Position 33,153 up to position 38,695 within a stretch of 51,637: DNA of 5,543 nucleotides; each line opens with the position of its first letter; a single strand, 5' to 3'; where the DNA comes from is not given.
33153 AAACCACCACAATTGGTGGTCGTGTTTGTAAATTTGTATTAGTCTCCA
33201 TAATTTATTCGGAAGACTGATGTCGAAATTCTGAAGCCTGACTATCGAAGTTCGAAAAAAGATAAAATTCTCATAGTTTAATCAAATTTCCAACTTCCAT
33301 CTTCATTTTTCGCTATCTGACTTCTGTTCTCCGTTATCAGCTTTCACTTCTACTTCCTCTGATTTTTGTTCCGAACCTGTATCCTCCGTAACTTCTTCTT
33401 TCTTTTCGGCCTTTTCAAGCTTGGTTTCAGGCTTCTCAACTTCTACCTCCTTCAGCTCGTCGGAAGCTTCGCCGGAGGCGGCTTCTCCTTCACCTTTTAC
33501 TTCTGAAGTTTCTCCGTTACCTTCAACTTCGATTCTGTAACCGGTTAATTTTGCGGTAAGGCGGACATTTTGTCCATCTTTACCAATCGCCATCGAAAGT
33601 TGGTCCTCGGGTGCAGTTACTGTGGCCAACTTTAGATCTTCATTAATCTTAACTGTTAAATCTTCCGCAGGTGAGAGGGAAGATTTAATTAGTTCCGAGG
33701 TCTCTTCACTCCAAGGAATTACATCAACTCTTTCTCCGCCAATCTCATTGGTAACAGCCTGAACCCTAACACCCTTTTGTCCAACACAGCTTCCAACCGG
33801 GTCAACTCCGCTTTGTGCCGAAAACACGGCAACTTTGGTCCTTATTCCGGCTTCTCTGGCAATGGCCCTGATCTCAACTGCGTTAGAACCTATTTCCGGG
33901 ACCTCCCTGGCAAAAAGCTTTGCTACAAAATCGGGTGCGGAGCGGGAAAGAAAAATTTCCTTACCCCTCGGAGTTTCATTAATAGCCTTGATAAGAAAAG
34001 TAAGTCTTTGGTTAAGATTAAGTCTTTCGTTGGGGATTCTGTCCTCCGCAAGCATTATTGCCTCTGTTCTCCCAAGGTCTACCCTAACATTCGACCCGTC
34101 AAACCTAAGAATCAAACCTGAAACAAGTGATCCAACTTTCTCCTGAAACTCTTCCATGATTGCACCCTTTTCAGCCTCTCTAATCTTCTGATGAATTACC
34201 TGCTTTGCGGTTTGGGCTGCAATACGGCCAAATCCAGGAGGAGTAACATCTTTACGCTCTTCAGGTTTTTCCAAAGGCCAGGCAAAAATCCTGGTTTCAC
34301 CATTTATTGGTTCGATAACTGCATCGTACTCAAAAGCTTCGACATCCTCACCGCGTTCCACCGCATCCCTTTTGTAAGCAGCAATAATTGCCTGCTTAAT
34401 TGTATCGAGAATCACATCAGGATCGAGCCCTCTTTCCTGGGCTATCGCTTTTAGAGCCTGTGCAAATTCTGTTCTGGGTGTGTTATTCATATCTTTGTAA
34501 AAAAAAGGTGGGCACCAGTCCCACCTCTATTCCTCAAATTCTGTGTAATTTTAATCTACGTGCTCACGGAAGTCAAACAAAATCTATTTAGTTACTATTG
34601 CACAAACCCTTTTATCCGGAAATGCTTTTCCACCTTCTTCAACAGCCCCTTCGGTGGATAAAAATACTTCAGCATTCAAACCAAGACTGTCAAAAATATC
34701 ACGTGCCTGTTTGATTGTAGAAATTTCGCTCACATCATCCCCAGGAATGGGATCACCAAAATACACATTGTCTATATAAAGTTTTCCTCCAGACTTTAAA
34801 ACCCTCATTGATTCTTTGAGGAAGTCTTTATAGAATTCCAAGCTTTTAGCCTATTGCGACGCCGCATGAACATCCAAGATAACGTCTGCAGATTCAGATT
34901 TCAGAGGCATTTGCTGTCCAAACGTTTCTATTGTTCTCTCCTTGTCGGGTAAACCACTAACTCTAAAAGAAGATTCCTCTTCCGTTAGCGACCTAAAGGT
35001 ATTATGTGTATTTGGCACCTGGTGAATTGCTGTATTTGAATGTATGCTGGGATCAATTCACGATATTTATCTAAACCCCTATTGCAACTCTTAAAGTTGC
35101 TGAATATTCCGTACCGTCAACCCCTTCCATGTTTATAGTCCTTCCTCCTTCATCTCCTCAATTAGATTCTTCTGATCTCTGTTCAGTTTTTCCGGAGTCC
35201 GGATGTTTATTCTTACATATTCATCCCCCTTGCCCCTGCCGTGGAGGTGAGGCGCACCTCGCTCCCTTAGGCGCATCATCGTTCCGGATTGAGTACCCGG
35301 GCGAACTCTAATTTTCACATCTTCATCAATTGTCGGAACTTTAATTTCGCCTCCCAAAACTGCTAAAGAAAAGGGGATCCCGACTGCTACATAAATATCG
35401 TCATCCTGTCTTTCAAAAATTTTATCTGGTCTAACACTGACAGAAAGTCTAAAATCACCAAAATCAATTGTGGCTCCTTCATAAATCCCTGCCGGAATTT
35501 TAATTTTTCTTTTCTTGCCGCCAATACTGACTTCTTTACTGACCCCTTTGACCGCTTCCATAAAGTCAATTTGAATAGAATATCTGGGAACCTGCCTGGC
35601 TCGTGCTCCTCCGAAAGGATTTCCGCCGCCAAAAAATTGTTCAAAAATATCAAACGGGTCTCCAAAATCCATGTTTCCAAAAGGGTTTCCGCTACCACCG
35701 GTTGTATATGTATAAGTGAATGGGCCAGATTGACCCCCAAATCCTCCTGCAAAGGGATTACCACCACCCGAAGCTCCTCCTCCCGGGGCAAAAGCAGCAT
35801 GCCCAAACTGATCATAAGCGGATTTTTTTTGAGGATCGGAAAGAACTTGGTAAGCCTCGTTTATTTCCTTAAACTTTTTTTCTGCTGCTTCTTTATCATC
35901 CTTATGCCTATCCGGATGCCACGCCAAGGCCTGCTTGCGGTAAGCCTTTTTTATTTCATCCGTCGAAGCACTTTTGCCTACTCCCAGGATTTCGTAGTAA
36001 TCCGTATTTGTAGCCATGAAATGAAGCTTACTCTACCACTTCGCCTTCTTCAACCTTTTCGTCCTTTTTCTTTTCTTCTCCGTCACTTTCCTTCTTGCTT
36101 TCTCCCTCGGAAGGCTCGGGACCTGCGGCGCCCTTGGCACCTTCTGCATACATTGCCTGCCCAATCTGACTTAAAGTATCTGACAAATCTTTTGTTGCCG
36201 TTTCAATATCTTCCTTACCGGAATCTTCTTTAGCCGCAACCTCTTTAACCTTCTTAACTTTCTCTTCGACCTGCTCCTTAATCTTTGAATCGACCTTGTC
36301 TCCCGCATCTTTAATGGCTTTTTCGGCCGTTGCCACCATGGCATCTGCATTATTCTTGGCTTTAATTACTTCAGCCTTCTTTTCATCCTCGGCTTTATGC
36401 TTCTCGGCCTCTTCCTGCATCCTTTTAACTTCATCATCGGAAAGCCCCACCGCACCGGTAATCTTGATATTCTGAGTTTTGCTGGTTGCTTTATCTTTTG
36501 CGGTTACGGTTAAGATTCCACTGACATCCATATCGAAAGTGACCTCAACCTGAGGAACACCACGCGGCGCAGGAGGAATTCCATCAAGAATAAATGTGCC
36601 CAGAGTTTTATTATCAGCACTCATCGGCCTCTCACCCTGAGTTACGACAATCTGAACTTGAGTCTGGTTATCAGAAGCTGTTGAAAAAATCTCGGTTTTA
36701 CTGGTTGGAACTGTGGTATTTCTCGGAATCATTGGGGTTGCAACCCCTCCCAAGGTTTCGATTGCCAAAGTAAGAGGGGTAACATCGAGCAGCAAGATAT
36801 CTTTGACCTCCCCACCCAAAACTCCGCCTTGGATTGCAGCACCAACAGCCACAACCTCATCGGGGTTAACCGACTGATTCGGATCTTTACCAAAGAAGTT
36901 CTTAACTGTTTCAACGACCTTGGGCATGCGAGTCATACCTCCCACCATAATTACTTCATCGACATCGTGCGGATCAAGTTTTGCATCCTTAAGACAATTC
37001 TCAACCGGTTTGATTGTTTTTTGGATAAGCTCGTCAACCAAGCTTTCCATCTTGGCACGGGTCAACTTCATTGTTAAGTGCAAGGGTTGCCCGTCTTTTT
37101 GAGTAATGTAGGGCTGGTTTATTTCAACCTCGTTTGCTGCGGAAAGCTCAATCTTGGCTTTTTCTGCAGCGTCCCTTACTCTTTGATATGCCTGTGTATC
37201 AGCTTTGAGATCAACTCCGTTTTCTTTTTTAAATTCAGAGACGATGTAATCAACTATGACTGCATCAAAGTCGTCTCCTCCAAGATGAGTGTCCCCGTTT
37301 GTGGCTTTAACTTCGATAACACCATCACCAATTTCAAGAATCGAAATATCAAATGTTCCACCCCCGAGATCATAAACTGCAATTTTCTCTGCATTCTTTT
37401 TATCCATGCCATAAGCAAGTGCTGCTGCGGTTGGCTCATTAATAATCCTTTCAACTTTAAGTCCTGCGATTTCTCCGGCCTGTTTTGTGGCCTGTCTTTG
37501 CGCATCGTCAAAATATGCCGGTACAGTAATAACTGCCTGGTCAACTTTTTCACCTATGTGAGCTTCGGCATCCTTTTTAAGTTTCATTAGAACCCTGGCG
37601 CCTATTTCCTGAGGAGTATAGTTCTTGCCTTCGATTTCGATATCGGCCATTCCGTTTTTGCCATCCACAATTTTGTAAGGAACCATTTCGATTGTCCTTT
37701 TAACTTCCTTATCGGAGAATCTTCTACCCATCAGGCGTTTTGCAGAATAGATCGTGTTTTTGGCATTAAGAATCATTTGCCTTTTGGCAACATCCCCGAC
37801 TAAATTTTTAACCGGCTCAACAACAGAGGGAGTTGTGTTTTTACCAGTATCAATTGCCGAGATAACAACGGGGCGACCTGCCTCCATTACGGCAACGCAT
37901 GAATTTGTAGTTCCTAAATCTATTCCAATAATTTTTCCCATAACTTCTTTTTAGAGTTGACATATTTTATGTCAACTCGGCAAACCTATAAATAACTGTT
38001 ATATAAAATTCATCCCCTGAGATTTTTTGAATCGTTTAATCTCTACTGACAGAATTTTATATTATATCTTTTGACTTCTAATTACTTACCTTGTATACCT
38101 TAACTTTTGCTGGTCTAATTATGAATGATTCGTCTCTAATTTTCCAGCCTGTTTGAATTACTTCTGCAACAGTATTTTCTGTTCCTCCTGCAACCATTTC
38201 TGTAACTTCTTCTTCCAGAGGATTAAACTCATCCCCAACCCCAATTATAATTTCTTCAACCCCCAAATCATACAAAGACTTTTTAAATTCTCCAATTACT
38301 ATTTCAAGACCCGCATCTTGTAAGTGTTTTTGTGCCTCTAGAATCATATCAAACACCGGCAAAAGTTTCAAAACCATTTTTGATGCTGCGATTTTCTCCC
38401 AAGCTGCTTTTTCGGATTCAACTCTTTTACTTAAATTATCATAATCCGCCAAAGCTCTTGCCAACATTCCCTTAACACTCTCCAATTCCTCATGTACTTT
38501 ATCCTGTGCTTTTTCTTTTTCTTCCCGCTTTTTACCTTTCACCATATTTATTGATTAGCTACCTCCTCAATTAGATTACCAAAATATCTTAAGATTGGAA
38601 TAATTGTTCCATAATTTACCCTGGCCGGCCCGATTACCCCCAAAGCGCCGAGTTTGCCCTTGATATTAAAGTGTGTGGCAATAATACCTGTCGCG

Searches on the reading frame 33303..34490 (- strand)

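Call 6: search_protein_families(library=pfam, proteins=[window:33303-34490:-], max_evalue=0.001)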
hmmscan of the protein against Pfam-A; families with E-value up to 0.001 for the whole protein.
window:33303-34490:- (395 aa): 3 families
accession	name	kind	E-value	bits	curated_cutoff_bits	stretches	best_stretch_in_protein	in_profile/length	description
PF13184.12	KH_5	-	1.8e-24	86.1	27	1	214-282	1-69/69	NusA-like KH domain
PF08529.16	NusA_N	-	1.2e-16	61.4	23.8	2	8-69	1-56/119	NusA N-terminal domain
PF23095.1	KH_NusA_C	-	1e-05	25.9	34.2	1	293-323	5-35/59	Transcription termination/antitermination protein NusA, KH domain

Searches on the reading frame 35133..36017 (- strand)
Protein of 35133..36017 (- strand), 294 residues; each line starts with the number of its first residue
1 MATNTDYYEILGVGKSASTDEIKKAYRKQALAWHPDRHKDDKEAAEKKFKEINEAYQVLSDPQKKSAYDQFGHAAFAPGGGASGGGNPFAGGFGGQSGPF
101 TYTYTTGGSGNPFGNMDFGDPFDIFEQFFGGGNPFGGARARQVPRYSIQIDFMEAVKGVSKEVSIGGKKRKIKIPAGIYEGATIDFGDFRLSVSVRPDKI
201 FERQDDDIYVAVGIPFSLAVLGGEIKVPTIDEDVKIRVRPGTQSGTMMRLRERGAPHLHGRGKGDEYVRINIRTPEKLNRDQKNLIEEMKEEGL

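Call 6: search_protein_families(library=pfam, proteins=[window:35133-36017:-], max_evalue=0.001)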
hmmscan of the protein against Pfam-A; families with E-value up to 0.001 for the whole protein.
window:35133-36017:- (294 aa): 2 families
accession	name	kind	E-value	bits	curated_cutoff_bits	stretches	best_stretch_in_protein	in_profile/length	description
PF01556.23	DnaJ_C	-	2.3e-31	109.3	26.6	1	145-275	2-152/152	DnaJ C terminal domain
PF00226.36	DnaJ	-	3.6e-28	97.9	27.8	1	6-69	1-63/63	DnaJ domain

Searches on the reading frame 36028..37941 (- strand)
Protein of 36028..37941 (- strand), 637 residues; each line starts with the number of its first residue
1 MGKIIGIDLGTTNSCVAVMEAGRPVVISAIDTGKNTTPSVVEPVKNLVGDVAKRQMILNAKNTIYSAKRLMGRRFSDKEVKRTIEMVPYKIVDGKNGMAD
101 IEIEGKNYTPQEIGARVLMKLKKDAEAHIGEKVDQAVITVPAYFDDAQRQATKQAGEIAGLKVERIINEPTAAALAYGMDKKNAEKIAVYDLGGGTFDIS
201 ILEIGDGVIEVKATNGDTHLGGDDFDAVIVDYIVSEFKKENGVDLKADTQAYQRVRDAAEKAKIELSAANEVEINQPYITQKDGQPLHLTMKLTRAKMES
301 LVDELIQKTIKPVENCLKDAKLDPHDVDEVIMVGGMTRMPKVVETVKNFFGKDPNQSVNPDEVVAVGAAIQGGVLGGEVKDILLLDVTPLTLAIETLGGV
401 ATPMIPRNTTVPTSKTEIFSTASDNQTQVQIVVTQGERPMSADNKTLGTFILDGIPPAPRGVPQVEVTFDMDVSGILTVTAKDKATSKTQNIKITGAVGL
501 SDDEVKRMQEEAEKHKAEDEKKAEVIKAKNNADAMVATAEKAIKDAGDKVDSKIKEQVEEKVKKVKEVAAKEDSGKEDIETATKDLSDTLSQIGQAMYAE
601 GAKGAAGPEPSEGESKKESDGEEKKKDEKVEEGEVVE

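Call 6: search_protein_families(library=pfam, proteins=[window:36028-37941:-], max_evalue=0.001)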
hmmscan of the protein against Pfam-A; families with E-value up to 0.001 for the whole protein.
window:36028-37941:- (637 aa): 3 families
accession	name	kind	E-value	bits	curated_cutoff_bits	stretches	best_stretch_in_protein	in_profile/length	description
PF00012.26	HSP70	-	4.6e-244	811.6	20.6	1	4-598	1-598/599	Hsp70 protein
PF06723.19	MreB_Mbl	-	5.7e-17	62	27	1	118-369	78-316/327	MreB/Mbl protein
PF01869.26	BcrAD_BadFG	-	0.00011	22.3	31.5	0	5-49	1-46/271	BadF/BadG/BcrA/BcrD ATPase family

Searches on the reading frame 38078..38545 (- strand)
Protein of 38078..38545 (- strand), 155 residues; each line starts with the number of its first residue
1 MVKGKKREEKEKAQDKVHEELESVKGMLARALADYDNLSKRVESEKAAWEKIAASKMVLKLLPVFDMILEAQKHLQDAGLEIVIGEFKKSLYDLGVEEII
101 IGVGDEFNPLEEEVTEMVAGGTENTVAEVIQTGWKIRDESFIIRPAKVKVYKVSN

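Call 6: search_protein_families(library=pfam, proteins=[window:38078-38545:-], max_evalue=0.001)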
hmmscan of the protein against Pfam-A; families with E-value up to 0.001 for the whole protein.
window:38078-38545:- (155 aa): 1 family
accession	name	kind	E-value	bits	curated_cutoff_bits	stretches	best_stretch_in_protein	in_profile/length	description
PF01025.24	GrpE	-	1e-22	81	25.8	1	4-152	10-165/165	GrpE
